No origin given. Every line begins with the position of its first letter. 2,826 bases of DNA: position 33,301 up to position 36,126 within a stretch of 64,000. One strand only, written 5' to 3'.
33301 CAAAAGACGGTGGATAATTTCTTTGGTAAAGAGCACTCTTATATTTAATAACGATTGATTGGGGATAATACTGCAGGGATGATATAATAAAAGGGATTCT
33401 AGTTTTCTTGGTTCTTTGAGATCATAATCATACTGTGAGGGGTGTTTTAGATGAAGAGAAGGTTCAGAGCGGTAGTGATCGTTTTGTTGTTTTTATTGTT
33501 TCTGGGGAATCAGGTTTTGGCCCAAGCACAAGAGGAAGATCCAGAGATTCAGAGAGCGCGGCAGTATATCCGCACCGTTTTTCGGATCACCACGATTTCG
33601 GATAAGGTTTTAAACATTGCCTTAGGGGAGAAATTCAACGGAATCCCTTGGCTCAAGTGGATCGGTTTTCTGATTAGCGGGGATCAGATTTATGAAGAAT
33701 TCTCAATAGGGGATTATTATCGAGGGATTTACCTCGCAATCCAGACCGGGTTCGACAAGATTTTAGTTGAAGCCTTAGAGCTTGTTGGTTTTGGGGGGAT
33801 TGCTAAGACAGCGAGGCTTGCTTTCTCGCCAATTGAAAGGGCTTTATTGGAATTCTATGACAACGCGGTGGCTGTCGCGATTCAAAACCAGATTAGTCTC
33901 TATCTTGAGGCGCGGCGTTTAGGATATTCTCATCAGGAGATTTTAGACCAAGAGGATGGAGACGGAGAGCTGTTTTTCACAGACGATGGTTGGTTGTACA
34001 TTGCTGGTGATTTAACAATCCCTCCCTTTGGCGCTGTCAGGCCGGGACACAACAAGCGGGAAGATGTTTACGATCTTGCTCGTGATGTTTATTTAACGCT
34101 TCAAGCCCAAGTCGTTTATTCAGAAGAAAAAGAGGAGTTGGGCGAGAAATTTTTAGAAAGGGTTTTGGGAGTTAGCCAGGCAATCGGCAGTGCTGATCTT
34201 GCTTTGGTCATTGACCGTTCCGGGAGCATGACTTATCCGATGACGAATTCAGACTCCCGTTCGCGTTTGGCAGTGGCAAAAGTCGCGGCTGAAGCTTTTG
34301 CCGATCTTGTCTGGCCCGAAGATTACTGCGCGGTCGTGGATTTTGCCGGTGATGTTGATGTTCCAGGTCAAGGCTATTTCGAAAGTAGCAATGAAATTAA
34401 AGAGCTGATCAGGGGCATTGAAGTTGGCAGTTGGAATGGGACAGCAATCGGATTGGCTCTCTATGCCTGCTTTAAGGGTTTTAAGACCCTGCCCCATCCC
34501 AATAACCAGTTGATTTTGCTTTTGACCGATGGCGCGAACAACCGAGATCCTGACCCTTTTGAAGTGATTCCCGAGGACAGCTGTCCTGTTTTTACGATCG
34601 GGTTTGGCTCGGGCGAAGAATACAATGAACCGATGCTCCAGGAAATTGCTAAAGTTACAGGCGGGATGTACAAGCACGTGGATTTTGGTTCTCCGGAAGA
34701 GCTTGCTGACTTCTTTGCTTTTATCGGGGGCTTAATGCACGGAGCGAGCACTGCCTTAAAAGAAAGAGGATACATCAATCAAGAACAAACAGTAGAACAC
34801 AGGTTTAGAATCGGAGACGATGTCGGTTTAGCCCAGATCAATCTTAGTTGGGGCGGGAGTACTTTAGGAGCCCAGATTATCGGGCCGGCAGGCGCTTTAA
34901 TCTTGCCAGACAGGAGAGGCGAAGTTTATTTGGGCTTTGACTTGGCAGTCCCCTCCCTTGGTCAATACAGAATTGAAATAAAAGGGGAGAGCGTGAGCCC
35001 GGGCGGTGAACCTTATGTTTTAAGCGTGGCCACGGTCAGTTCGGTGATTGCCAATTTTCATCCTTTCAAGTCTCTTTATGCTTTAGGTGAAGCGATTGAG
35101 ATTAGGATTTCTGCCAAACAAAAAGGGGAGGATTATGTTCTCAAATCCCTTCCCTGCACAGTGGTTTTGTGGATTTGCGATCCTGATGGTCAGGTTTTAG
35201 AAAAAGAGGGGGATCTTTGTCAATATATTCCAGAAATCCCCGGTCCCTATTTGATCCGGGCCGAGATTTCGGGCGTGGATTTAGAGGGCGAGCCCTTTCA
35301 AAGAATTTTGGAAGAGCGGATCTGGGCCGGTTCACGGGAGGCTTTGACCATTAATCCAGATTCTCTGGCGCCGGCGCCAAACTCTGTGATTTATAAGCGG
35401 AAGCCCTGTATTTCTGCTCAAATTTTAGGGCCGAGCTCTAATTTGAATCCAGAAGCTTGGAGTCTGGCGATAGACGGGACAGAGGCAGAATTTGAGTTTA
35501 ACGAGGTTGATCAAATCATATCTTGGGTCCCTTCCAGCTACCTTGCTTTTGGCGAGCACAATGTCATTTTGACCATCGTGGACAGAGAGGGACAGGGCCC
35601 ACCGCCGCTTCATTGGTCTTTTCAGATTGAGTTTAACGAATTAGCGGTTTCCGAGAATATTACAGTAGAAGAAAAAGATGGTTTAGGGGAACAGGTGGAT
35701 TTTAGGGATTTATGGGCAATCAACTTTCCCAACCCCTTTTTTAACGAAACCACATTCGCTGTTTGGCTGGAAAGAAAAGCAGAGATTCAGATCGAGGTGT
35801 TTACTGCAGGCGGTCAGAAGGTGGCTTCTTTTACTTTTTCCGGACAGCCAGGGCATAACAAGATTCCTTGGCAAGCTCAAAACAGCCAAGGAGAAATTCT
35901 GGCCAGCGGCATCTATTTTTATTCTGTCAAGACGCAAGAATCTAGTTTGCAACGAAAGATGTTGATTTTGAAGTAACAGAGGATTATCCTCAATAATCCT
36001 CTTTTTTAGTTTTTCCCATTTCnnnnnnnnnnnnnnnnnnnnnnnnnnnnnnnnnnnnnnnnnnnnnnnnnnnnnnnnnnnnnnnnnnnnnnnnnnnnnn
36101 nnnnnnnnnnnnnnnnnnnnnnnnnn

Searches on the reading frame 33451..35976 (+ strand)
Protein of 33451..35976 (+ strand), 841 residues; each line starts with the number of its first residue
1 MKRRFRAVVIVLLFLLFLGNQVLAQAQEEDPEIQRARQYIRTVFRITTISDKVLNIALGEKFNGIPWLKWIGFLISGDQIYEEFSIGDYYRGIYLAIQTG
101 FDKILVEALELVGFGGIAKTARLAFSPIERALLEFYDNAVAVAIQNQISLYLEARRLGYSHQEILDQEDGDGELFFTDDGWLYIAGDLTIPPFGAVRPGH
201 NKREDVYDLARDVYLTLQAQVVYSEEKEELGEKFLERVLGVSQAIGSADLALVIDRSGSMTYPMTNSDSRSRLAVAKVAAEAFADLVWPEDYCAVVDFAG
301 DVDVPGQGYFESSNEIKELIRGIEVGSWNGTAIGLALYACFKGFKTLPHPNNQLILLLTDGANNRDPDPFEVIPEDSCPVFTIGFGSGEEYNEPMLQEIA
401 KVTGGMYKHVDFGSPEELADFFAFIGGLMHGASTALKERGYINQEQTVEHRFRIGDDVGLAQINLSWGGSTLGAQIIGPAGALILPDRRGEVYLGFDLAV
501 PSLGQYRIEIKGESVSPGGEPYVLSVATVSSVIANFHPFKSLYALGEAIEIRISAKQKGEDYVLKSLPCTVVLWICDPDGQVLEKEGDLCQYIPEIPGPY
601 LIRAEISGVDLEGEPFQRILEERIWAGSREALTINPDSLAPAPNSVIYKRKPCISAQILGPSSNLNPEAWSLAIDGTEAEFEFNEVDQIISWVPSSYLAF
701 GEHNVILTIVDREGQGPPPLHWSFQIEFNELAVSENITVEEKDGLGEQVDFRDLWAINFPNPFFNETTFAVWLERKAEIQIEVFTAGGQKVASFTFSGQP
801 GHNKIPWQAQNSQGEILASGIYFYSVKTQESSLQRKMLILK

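Call 52: search_protein_families(library=pfam, proteins=[window:33451-35976:+], max_evalue=0.00001)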
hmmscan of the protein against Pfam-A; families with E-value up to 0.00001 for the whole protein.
window:33451-35976:+ (841 aa): 2 families
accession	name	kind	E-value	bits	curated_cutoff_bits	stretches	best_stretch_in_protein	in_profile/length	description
PF13519.12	VWA_2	-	6.7e-10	40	27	1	251-361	2-106/107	von Willebrand factor type A domain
PF00092.34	VWA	-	8.2e-09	36.4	23.8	1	249-413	1-166/174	von Willebrand factor type A domain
